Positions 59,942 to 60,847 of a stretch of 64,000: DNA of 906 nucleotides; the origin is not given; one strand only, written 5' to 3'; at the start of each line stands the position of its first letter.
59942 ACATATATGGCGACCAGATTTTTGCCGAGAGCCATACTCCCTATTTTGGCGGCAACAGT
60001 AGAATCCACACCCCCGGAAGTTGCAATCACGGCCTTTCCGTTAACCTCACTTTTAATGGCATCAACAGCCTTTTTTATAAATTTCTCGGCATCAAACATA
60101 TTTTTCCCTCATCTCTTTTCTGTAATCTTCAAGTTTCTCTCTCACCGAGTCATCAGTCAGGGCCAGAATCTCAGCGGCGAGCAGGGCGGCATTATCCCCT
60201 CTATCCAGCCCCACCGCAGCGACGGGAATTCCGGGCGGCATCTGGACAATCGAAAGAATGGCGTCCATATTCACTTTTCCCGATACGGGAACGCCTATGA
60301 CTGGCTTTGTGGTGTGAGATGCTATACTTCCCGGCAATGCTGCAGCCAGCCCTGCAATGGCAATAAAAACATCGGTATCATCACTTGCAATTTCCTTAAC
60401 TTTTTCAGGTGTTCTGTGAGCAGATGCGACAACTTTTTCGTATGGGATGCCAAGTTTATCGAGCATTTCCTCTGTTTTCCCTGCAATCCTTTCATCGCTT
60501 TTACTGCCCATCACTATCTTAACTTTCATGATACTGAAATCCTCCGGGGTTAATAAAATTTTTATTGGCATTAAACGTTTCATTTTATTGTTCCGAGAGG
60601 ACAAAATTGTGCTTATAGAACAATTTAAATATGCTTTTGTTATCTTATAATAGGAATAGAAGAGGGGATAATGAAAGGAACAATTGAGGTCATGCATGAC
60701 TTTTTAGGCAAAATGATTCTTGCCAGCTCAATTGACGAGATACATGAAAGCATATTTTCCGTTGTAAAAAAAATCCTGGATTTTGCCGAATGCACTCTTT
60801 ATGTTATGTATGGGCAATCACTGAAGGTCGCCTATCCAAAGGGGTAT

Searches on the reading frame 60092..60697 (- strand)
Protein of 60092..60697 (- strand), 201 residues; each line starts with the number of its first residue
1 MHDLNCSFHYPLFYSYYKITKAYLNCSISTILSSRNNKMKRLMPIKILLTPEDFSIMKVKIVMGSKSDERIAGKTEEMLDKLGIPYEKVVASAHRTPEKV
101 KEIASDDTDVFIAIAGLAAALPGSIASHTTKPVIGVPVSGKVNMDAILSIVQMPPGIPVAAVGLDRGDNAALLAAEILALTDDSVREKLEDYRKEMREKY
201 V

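Call 98: search_protein_families(library=pfam, proteins=[window:60092-60697:-], max_evalue=0.0001)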
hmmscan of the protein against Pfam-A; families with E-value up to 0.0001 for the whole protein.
window:60092-60697:- (201 aa): 1 family
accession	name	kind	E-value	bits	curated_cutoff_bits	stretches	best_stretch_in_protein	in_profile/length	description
PF00731.26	AIRC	-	4.7e-53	179.1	30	1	58-198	1-147/148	AIR carboxylase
